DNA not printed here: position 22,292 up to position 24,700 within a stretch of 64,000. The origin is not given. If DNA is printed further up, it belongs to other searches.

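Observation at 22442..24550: Methyltransferase fused to three tandem Ig-like repeats of an unrecognised family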

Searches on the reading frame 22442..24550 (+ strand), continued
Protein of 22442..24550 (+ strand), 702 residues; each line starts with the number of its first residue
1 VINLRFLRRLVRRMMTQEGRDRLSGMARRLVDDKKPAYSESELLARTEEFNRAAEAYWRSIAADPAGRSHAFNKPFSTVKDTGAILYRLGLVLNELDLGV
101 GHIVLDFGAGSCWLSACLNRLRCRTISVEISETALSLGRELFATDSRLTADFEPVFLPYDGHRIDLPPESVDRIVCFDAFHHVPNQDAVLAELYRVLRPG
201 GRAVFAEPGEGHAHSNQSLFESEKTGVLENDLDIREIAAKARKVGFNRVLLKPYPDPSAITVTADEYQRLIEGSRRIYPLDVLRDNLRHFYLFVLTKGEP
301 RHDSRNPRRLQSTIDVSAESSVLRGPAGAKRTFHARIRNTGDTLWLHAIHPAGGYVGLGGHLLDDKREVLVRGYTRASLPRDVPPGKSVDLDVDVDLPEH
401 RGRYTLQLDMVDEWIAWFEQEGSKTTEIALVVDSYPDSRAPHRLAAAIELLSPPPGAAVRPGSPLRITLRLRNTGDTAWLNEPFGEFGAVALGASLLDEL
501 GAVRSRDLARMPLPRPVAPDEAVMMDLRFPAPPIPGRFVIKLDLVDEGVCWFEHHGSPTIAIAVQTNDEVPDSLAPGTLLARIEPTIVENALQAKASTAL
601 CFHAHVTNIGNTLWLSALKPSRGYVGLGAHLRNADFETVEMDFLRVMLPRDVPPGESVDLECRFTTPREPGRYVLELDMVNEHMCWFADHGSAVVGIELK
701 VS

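Call 17: find_encoding_contigs(protein=P0094, flank=7000, max_places=2)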
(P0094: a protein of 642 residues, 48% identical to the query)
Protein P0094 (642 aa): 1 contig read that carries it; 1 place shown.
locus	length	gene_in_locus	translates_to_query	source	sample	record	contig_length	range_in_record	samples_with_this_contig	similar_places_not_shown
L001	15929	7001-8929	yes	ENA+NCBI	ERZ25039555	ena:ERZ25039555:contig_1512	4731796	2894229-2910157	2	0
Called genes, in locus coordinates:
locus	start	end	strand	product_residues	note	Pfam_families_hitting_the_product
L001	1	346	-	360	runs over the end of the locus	PF09084:NMT1 (faint), PF00691:OmpA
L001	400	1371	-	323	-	-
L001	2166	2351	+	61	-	-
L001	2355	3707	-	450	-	PF05170:AsmA, PF05359:DUF748, PF13116:YhdP, PF05170:AsmA (weak)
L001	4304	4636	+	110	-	-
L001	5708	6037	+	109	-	-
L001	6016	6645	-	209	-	PF01427:Peptidase_M15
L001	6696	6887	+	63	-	-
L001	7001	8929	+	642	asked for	PF13489:Methyltransf_23, PF08241:Methyltransf_11, PF08242:Methyltransf_12, PF13649:Methyltransf_25, PF13847:Methyltransf_31, PF16158:N_BRCA1_IG (faint)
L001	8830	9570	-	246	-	PF02622:DUF179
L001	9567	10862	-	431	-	PF04389:Peptidase_M28 (weak), PF01546:Peptidase_M20, PF07687:M20_dimer (faint)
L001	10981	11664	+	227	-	-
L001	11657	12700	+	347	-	PF02163:Peptidase_M50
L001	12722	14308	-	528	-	PF02682:CT_C_D, PF02626:CT_A_B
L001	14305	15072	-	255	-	PF03746:LamB_YcsF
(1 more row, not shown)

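Call 18: find_encoding_contigs(protein=P0063, flank=7000, max_places=2)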
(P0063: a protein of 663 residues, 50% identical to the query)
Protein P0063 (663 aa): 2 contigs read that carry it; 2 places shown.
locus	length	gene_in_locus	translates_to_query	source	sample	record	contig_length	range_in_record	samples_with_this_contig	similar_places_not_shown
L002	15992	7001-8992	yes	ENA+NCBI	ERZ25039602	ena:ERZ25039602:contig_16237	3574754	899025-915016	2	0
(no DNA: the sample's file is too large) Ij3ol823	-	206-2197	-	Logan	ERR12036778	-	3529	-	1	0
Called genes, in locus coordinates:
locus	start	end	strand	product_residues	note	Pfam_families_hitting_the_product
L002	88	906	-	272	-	-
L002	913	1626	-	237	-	-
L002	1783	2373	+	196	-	-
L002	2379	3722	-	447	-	PF05170:AsmA, PF05359:DUF748, PF13116:YhdP (weak), PF05170:AsmA (weak)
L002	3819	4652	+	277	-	-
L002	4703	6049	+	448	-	PF13360:PQQ_2, PF13570:Beta-prop_ACSF4 (faint), PF25293:Beta-prop_EMC1_N (faint), PF01011:PQQ (faint), PF13360:PQQ_2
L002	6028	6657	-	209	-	PF01427:Peptidase_M15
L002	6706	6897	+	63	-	-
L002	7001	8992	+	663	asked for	PF13489:Methyltransf_23, PF13847:Methyltransf_31, PF08241:Methyltransf_11, PF08242:Methyltransf_12, PF13649:Methyltransf_25, PF16158:N_BRCA1_IG (faint)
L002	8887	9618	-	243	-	PF02622:DUF179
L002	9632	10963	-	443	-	PF04389:Peptidase_M28 (weak), PF01546:Peptidase_M20, PF07687:M20_dimer (weak)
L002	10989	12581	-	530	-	PF02682:CT_C_D, PF02626:CT_A_B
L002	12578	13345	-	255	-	PF03746:LamB_YcsF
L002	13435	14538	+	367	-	PF00092:VWA, PF13519:VWA_2 (weak), PF25106:VWA_4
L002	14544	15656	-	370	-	PF03435:Sacchrp_dh_NADP, PF16653:Sacchrp_dh_C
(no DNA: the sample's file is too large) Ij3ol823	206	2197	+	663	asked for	PF13489:Methyltransf_23, PF13847:Methyltransf_31, PF08241:Methyltransf_11, PF08242:Methyltransf_12, PF13649:Methyltransf_25, PF16158:N_BRCA1_IG (faint)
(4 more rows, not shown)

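Call 19: find_encoding_contigs(protein=P0033, flank=7000, max_places=2)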
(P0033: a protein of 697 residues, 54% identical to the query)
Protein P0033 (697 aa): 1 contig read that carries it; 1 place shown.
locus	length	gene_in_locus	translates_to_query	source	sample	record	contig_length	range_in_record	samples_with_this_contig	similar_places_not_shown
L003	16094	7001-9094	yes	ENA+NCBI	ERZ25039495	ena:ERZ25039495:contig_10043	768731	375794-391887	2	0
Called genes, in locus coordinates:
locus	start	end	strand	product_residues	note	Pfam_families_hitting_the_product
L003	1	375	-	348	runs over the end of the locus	-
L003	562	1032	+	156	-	PF00076:RRM_1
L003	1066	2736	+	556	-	-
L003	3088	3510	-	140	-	-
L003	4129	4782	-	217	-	-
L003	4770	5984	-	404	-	PF01558:POR, PF01855:POR_N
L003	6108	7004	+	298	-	PF01967:MoaC, PF00994:MoCF_biosynth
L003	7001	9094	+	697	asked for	PF01209:Ubie_methyltran (weak), PF13489:Methyltransf_23, PF08241:Methyltransf_11, PF08242:Methyltransf_12, PF13649:Methyltransf_25, PF13847:Methyltransf_31, PF16158:N_BRCA1_IG (faint)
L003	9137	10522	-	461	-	PF02233:PNTB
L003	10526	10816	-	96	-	PF12769:PNTB_4TM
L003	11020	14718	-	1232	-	PF16078:2-oxogl_dehyd_N (weak), PF00198:2-oxoacid_dh, PF00676:E1_dh, PF02779:Transket_pyr, PF16870:OxoGdeHyase_C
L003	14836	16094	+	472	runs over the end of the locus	-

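Call 20: find_encoding_contigs(protein=P0003, flank=7000, max_places=2)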
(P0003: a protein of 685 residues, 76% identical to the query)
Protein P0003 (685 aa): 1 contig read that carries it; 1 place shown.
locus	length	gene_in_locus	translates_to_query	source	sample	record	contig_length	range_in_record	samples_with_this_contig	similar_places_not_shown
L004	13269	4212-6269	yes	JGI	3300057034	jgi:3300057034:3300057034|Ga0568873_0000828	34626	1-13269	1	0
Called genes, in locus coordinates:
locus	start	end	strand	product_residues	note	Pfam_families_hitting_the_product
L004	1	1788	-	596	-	?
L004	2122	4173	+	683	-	-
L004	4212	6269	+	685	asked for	PF13489:Methyltransf_23, PF13847:Methyltransf_31, PF08241:Methyltransf_11, PF08242:Methyltransf_12 (weak), PF13649:Methyltransf_25, PF16158:N_BRCA1_IG (faint)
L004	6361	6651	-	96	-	PF03795:YCII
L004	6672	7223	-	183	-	PF12867:DinB_2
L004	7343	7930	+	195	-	PF04542:Sigma70_r2, PF08281:Sigma70_r4_2, PF04545:Sigma70_r4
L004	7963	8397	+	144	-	-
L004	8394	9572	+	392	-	PF07719:TPR_2 (weak), PF13424:TPR_12, PF13414:TPR_11, PF14559:TPR_19, PF13424:TPR_12, PF13432:TPR_16, PF00515:TPR_1, PF13414:TPR_11, +20 more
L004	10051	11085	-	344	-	PF05157:MshEN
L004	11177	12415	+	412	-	PF00563:EAL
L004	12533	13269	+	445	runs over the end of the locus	PF00291:PALP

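Call 21: find_encoding_contigs(protein=P0027, flank=7000, max_places=2)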
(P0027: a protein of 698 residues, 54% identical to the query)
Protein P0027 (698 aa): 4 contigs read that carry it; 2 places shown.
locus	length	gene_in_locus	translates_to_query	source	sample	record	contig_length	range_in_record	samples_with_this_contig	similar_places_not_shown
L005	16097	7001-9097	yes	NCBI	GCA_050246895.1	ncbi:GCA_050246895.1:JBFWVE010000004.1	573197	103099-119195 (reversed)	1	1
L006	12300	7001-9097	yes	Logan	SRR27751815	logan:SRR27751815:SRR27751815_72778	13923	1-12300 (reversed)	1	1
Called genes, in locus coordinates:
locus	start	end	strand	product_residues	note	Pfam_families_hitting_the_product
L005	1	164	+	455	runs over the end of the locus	-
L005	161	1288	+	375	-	PF00657:Lipase_GDSL, PF13472:Lipase_GDSL_2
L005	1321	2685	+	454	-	PF03349:Toluene_X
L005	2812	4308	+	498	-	PF00884:Sulfatase, PF16347:SGSH_C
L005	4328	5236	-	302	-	PF13472:Lipase_GDSL_2, PF16822:ALGX (weak)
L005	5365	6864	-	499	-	PF11028:TMEM260_N, PF13231:PMT_2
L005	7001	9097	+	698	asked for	PF01209:Ubie_methyltran, PF13489:Methyltransf_23, PF05148:Methyltransf_8 (weak), PF08241:Methyltransf_11, PF08242:Methyltransf_12, PF13649:Methyltransf_25, PF13847:Methyltransf_31, PF16158:N_BRCA1_IG (faint)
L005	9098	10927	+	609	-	PF01663:Phosphodiest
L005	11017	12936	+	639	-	PF00989:PAS (weak), PF08448:PAS_4, PF13188:PAS_8 (weak), PF00512:HisKA, PF02518:HATPase_c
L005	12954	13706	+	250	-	PF03372:Exo_endo_phos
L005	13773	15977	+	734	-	PF00069:Pkinase, PF01636:APH (faint), PF07714:PK_Tyr_Ser-Thr, PF03109:ABC1 (faint), PF13432:TPR_16 (faint), PF00515:TPR_1 (faint), PF07719:TPR_2 (faint), PF13431:TPR_17 (faint), +7 more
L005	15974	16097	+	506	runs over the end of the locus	PF00144:Beta-lactamase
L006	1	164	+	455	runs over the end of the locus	-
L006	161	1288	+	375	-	PF00657:Lipase_GDSL, PF13472:Lipase_GDSL_2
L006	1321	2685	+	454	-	PF03349:Toluene_X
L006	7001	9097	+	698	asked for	PF01209:Ubie_methyltran, PF13489:Methyltransf_23, PF05148:Methyltransf_8 (weak), PF08241:Methyltransf_11, PF08242:Methyltransf_12, PF13649:Methyltransf_25, PF13847:Methyltransf_31, PF16158:N_BRCA1_IG (faint)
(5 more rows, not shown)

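Call 22: find_encoding_contigs(protein=P0012, flank=7000, max_places=2)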
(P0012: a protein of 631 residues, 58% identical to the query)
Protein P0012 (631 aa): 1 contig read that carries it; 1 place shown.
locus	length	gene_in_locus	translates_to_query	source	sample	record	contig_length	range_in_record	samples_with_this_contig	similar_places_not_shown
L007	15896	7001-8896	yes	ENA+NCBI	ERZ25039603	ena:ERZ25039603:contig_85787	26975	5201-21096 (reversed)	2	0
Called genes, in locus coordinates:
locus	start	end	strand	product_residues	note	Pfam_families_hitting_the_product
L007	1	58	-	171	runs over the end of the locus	PF03773:ArsP_1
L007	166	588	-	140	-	-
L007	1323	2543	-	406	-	-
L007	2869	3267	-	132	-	-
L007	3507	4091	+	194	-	PF06253:MTTB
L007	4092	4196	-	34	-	-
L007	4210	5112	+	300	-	-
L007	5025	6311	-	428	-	PF00171:Aldedh (weak)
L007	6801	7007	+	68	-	-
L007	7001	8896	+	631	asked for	PF01209:Ubie_methyltran (weak), PF13489:Methyltransf_23, PF08241:Methyltransf_11, PF08242:Methyltransf_12, PF13649:Methyltransf_25, PF13847:Methyltransf_31, PF16158:N_BRCA1_IG (faint)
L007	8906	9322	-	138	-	-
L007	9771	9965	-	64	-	-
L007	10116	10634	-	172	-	-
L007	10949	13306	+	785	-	PF13231:PMT_2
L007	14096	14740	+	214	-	-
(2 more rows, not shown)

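Call 31: predict_structure(alignment_id=A1)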
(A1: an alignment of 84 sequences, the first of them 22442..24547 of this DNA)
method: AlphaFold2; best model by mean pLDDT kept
length: 702 residues; sequences in the alignment: 84
mean_pLDDT: 93.5   pTM: 0.78
mean pLDDT of the five models: 93.5, 93.4, 92.9, 92.1, 91.5
residues with pLDDT >= 90: 596; 70-90: 76; 50-70: 28; < 50: 2
segments of 3 or more residues with pLDDT < 50: none
pLDDT, mean of each block of 10 residues (from residue 1): 67 64 66 76 91 96 96 94 95 97 98 97 98 98 97 97 96 97 95 98 94 84 91 93 98 90 95 92 87 96 97 96 96 98 98 97 98 98 98 96 98 97 98 96 96 91 95 97 94 96 93 96 96 95 97 96 96 94 84 93 96 84 91 96 95 97 96 97 93 95 95
secondary structure, 60 per line:
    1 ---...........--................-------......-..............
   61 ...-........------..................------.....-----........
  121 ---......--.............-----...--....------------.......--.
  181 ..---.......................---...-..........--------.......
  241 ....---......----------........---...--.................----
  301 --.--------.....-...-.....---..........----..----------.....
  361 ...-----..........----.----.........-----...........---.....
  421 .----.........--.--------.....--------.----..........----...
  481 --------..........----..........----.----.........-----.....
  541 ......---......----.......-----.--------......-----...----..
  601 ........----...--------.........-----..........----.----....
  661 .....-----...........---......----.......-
elements in order (helices of 4 or more, strands of 3 or more residues): H4-14 H17-32 H40-45 H47-63 H65-72 H79-96 E103-107 H113-120 E124-129 H132-144 E155-158 E171-177 H186-196 E197-208 H216-225 H234-244 E248-253 H264-271 H280-289 E290-296 E312-316 E322-326 E330-339 E356-363 E369-378 E388-396 E402-412 H418-421 E426-434 E446-450 E464-473 E478-480 E489-498 E503-512 E522-530 E536-546 H552-555 E560-566 E581-586 E592-594 E599-608 E613-615 E624-632 E638-647 E657-665 E671-681 H687-690 E695-701

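Call 34: fold_search(model_id=the predicted structure, library=pdb)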
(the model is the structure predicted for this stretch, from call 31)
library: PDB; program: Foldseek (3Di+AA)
matches with E <= 10: 1973; with E <= 0.001: 1356
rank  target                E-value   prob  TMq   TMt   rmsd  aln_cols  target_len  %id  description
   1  4krh_A                2.1e-12  1.00  0.23  0.36  10.0       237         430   17  SeMet Haemonchus contortus Phosphoethanolamine N-methyltransferase 2 in complex with S-adenosyl-L-methionine (released 2013-09-25)
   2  5wp5_B                2.3e-12  1.00  0.25  0.37  11.8       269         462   15  Arabidopsis thaliana phosphoethanolamine N-methyltransferase 2 (AtPMT2) in complex with SAH (released 2017-11-15)
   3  4iv8_A                2.9e-12  1.00  0.23  0.60  10.2       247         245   17  Crystal structure of N-methyl transferase from Plasmodium knowlesi complexed with S-adenosyl methionine (released 2014-02-19)
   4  6f5z_A                3.1e-12  1.00  0.25  0.69   8.1       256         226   19  Complex between the Haloferax volcanii Trm112 methyltransferase activator and the Hvo_0019 putative methyltransferase (released 2018-07-11)
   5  5wp5_A                3.9e-12  1.00  0.25  0.37  11.8       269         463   15  Arabidopsis thaliana phosphoethanolamine N-methyltransferase 2 (AtPMT2) in complex with SAH (released 2017-11-15)
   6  4ine_A                4.6e-12  1.00  0.23  0.36  10.1       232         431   18  Crystal structure of N-methyl transferase (PMT-2) from Caenorhabditis elegant complexed with S-adenosyl homocysteine a (released 2014-01-15)
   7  5gm1_C                4.9e-12  1.00  0.25  0.58  11.1       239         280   22  Crystal structure of methyltransferase TleD complexed with SAH (released 2016-09-28)
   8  6f5z_B                5.1e-12  1.00  0.24  0.67   7.6       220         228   21  Complex between the Haloferax volcanii Trm112 methyltransferase activator and the Hvo_0019 putative methyltransferase (released 2018-07-11)
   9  3uj7_A                5.1e-12  1.00  0.26  0.63   9.9       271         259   15  Phosphoethanolamine methyltransferase from Plasmodium falciparum in complex with SAM and PO4 (released 2011-11-30)
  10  6uv6_C                5.7e-12  1.00  0.25  0.62  10.9       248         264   22  AtmM with bound rebeccamycin analogue (released 2020-11-25)
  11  7som_D                6.8e-12  1.00  0.17  0.10  16.1       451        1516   12  Ciliary C2 central pair apparatus isolated from Chlamydomonas reinhardtii (released 2022-04-13)
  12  5gm1_B                7.6e-12  1.00  0.25  0.58  10.9       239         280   21  Crystal structure of methyltransferase TleD complexed with SAH (released 2016-09-28)
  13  9ijj_h                8.0e-12  1.00  0.14  0.10  15.4       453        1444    8  In situ structure of the central apparatus in mouse sperm axoneme. (released 2025-06-04)
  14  5gm1_E                8.5e-12  1.00  0.24  0.58  11.1       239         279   21  Crystal structure of methyltransferase TleD complexed with SAH (released 2016-09-28)
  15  6uv6_A                9.0e-12  1.00  0.25  0.62  11.9       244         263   22  AtmM with bound rebeccamycin analogue (released 2020-11-25)
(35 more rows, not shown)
